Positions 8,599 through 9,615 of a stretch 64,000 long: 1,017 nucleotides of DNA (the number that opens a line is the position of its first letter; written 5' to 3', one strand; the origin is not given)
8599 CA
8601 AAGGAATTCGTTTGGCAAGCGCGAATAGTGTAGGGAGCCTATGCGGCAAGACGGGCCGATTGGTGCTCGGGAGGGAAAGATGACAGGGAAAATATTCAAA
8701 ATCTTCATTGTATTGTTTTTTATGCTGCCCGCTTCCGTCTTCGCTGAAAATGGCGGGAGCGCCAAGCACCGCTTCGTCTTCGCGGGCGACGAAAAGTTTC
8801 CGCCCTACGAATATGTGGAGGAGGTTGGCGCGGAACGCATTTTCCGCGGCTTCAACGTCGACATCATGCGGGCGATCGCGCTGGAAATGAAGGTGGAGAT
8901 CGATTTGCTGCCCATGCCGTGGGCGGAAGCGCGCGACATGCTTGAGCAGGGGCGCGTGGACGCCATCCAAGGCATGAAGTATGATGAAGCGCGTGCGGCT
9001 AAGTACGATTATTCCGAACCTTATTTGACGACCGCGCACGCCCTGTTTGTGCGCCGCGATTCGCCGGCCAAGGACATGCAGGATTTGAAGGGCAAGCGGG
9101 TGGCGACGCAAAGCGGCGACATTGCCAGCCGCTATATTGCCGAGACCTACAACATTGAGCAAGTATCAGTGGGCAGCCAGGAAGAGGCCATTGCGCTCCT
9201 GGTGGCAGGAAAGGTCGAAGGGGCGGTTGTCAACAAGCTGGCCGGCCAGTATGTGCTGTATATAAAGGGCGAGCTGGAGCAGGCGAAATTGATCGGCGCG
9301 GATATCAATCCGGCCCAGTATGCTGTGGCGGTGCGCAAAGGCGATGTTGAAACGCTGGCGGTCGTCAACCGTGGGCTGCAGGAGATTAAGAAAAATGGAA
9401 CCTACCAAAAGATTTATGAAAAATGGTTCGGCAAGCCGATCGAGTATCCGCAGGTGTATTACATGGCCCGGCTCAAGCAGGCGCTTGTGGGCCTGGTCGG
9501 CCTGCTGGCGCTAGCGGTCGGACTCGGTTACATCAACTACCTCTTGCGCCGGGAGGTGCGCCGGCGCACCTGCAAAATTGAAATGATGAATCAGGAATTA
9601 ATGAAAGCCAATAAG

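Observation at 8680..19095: Amino-acid-sensing kinase plus sigma-54 activator directly upstream of two exact -24/-12 promoters that drive a formiminoglutamate / folate-C1 / glutamate module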

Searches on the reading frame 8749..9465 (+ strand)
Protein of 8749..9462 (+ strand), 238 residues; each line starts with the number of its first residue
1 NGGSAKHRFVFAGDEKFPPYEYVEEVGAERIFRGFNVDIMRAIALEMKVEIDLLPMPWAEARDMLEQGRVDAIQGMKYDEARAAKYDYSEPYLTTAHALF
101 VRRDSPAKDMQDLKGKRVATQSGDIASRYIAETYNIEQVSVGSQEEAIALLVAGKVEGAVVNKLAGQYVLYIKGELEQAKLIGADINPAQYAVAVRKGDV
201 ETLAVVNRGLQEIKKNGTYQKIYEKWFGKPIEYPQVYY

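Call 41: search_solved_structures(query=window:8749-9462:+, max_evalue=0.00001, show_alignments=3)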
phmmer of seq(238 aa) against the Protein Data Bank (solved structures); distinct sequences matched with E-value up to 0.00001: 89 (the best 60 are shown).
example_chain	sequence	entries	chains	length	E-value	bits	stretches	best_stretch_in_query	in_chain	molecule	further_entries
3h7m_A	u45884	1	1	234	6.5e-39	137.5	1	6-228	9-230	Sensor protein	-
6h30_A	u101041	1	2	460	1.4e-37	133.1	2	11-226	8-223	Glutamine ABC transporter permease and substrate binding protein protein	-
4zv1_A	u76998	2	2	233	3.2e-34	122.1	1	14-229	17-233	AncQR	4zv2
5tuj_C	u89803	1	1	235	2.2e-24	90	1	14-227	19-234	Ancestral protein CDT-Anc1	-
5t0w_A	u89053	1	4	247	2.2e-24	90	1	14-227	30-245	AncCDT-1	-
4ymx_A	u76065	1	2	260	1.7e-23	87.1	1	10-228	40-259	ABC-type amino acid transport system, periplasmic component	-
6svf_A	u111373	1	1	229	3.2e-23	86.2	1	15-228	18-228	Amino acid ABC transporter, periplasmic amino acid-binding protein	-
8hnj_A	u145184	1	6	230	2.3e-22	83.4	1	10-229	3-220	Glutamine ABC transporter, periplasmic glutamine-binding protein GlnH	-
3tql_A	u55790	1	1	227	3.8e-22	82.7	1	10-227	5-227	Arginine-binding protein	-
8eyz_A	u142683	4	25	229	4.9e-22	82.3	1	4-229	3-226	Amino acid ABC transporter substrate-binding protein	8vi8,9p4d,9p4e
1ggg_A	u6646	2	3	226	1.1e-21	81.1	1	7-229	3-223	GLUTAMINE BINDING PROTEIN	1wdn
3hv1_A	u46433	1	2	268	2.1e-21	80.2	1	12-236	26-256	Polar amino acid ABC uptake transporter substrate binding protein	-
4prs_A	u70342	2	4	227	5.8e-21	78.8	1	15-228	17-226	ABC-type transporter, periplasmic subunit family 3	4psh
4g4p_A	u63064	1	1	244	2.1e-20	77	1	8-226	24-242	Amino acid ABC transporter, amino acid-binding/permease protein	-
2pvu_A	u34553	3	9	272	2.5e-20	76.7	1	1-230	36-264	ArtJ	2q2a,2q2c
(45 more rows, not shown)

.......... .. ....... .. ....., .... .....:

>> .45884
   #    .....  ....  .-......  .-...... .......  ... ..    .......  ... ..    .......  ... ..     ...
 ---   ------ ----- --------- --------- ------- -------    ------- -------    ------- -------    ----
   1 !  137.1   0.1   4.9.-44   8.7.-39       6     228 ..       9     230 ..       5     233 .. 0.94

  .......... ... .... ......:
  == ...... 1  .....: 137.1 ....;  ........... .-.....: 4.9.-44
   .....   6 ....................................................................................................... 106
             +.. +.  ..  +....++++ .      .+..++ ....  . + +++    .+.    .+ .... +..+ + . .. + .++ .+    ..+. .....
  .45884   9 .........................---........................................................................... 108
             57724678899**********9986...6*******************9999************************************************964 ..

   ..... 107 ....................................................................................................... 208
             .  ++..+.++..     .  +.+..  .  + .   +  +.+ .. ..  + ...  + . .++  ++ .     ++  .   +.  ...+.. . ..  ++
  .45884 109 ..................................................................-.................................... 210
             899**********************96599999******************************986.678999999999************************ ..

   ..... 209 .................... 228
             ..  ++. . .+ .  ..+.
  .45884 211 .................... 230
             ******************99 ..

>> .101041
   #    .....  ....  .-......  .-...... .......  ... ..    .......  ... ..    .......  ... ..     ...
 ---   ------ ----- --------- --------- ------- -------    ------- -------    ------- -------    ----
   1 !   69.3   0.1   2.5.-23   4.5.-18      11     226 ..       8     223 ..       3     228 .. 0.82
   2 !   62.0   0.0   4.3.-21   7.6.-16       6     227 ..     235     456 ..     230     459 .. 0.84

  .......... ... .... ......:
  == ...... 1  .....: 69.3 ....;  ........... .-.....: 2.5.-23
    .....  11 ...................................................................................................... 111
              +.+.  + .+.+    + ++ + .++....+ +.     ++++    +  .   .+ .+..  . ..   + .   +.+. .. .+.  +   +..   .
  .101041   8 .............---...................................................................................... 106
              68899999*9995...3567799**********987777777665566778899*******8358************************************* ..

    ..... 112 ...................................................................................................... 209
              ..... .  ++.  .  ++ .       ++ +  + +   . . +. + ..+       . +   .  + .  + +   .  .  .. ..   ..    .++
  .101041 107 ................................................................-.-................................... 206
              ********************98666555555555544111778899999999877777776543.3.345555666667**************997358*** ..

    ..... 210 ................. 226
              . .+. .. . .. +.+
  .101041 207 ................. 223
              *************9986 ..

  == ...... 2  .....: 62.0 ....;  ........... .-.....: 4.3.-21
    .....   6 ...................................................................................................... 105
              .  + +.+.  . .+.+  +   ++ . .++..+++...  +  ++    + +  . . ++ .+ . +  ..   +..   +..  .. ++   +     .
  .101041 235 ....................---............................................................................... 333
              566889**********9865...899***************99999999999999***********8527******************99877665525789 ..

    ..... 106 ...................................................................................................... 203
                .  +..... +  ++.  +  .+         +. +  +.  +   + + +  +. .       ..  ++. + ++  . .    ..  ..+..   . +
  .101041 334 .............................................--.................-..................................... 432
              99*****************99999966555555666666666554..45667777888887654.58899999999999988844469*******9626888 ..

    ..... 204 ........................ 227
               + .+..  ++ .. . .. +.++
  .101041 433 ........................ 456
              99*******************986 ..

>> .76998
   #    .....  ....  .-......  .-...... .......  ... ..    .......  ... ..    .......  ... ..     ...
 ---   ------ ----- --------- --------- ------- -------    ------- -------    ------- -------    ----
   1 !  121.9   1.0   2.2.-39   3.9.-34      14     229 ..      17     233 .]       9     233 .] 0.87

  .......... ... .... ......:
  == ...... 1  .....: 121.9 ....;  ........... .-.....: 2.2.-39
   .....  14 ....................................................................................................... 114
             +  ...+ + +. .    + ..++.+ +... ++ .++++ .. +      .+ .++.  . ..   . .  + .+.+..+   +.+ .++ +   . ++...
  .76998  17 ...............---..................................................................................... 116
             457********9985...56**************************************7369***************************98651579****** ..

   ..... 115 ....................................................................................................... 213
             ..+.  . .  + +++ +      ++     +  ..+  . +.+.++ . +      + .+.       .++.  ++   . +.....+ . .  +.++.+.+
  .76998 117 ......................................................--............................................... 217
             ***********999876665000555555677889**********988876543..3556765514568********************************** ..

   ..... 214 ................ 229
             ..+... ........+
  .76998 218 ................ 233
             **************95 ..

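Call 55: find_related_loci(query=A2, collection=metagenome_contigs, flank=10000)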
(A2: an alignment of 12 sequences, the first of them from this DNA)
Query A2 (235 aa) in metagenome_contigs; peptide patterns used: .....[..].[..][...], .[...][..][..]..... (x = any residue, [..] = any of these).
600 stretches matched a pattern (row limit reached: there are more); 540 encode a relative of the query (tblastn E <= 1e-3); the best 80 are kept; 80 distinct loci.
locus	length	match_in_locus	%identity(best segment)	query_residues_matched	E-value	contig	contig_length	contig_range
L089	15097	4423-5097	45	6-232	4e-63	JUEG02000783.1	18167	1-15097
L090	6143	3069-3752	45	5-234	8e-61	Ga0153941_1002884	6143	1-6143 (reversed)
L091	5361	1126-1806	40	6-234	7e-59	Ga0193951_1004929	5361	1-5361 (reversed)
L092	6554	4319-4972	43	9-228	1e-56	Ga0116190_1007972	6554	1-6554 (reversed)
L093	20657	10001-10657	43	8-228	4e-56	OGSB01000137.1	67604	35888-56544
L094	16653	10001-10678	41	7-234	4e-55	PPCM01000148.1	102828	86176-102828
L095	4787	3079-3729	38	5-224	5e-47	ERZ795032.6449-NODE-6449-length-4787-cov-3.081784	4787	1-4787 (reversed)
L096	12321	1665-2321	39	7-227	5e-45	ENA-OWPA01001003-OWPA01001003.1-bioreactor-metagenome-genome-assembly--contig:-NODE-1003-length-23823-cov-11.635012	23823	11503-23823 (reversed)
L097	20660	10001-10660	35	7-229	7e-45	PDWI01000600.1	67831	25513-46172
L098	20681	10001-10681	36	8-235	1e-44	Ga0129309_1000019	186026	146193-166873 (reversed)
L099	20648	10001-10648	36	6-224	4e-43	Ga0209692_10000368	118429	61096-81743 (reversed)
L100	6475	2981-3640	39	2-224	2e-42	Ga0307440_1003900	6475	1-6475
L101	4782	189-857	35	1-225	2e-42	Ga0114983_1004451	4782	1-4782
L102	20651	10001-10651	33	5-224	7e-41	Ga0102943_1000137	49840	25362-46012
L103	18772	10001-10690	34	7-235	6e-40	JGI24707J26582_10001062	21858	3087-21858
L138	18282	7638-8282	30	10-227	7e-29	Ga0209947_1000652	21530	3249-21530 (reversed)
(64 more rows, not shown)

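Call 58: search_protein_families(library=pfam, proteins=[L089:7846-8880:+, L089:8967-10901:+, L093:13432-14469:+, L093:14979-16250:+, L094:13402-14424:+, L094:14528-16459:+, L097:13277-14290:+, L138:11066-12064:+])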
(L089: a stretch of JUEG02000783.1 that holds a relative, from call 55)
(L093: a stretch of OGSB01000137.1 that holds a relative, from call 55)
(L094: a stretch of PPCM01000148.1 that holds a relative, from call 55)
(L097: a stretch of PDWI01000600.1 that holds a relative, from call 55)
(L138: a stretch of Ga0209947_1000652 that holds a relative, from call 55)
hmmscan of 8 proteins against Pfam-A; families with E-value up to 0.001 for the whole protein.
L089:7846-8880:+ (345 aa): 2 families
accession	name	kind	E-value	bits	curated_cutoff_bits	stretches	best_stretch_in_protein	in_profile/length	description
PF16868.10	NMT1_3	-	2.6e-91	306.7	27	1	46-335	1-289/289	NMT1-like family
PF09084.16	NMT1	-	3.2e-07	30.9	20.5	1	80-207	26-144/216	NMT1/THI5 like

L089:8967-10901:+ (645 aa): 2 families
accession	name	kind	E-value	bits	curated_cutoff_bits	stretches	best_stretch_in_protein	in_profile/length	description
PF06808.19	DctM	-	3.4e-92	309.9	23.8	1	129-565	2-410/413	Tripartite ATP-independent periplasmic transporter, DctM component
PF11874.13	DUF3394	-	3.4e-05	24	28.2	1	569-620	1-52/181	Domain of unknown function (DUF3394)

L093:13432-14469:+ (346 aa): 1 family
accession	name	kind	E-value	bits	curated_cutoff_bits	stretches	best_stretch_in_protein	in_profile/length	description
PF03480.18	DctP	-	1.5e-100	336.7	23.4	1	47-326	2-283/286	Bacterial extracellular solute-binding protein, family 7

L093:14979-16250:+ (424 aa): 1 family
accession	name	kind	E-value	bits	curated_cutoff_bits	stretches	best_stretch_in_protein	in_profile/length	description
PF06808.19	DctM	-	8.4e-125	417.3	23.8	1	6-414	1-412/413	Tripartite ATP-independent periplasmic transporter, DctM component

L094:13402-14424:+ (341 aa): 1 family
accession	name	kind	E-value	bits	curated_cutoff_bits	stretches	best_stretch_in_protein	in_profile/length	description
PF16868.10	NMT1_3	-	3e-97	326.1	27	1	44-332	2-289/289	NMT1-like family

L094:14528-16459:+ (644 aa): 1 family
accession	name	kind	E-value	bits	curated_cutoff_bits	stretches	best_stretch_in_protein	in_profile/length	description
PF06808.19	DctM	-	1.7e-96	324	23.8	1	127-561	2-408/413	Tripartite ATP-independent periplasmic transporter, DctM component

L097:13277-14290:+ (338 aa): 3 families
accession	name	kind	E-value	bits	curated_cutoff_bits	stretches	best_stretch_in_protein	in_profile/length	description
PF16868.10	NMT1_3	-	9.1e-100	334.4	27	1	42-330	1-289/289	NMT1-like family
PF09084.16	NMT1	-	2.6e-05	24.7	20.5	1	78-230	29-170/216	NMT1/THI5 like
PF12974.12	Phosphonate-bd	-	0.00066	19.6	27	1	131-226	87-184/242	ABC transporter, phosphonate, periplasmic substrate-binding protein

L138:11066-12064:+ (333 aa): 3 families
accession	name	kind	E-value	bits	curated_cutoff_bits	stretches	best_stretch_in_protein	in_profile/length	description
PF16868.10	NMT1_3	-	1.4e-90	304.3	27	1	47-330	1-289/289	NMT1-like family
PF09084.16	NMT1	-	2.3e-09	37.9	20.5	1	72-207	19-147/216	NMT1/THI5 like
PF12974.12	Phosphonate-bd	-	6e-06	26.3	27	1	68-217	24-173/242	ABC transporter, phosphonate, periplasmic substrate-binding protein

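Call 88: search_protein_families(library=pfam, proteins=[L094:2537-5242:+, L094:5229-5666:+, L094:5786-6541:-, L094:6714-8801:+])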
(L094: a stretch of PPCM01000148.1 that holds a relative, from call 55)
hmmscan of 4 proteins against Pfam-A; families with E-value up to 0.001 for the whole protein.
L094:2537-5242:+ (902 aa): 10 families
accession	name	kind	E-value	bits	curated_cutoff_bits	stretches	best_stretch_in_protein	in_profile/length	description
PF02518.31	HATPase_c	-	6.9e-27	94.5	26.4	1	525-640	1-110/111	Histidine kinase-, DNA gyrase B-, and HSP90-like ATPase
PF00989.32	PAS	-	1.3e-26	93.3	22.6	3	281-390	2-113/113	PAS fold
PF00072.30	Response_reg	-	7.4e-23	81.3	30.2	1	666-776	1-107/111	Response regulator receiver domain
PF13426.13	PAS_9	-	1.6e-22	80.2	27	3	293-392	4-103/103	PAS domain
PF08448.16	PAS_4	-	1.3e-19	70.9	23.1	2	287-394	2-109/110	PAS fold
PF00512.31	HisKA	-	3.5e-19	69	26.9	1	413-478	1-66/66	His Kinase A (phospho-acceptor) domain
PF08447.18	PAS_3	-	4e-17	62.7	25.6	1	304-382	3-83/89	PAS fold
PF13188.13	PAS_8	-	6.9e-17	61.1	21.8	1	138-188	3-50/65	PAS domain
PF24820.1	Diguanyl_cycl_sensor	-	1.6e-09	38.1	28.1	1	13-98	3-89/109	Diguanylate cyclase-like sensor domain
PF14598.12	PAS_11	-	0.00075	19.9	25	0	294-389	6-101/109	PAS domain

L094:5229-5666:+ (146 aa): 1 family
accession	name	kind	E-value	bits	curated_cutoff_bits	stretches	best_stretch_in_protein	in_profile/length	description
PF00072.30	Response_reg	-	7.9e-15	55.4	30.2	1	17-136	1-108/111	Response regulator receiver domain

L094:5786-6541:- (252 aa): 1 family
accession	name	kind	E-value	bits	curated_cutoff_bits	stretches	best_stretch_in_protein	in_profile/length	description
PF00072.30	Response_reg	-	2.6e-20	73.1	30.2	1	137-247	1-109/111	Response regulator receiver domain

L094:6714-8801:+ (696 aa): 3 families
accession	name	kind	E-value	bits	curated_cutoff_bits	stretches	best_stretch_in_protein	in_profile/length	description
PF17392.7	Urocanase_C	-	7.4e-82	274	23.6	1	463-659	2-194/196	Urocanase C-terminal domain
PF01175.24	Urocanase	-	6.9e-75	251.7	23.2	1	235-458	1-209/209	Urocanase Rossmann-like domain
PF17391.7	Urocanase_N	-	2.2e-50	170.2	23.2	1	106-232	1-127/127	Urocanase N-terminal domain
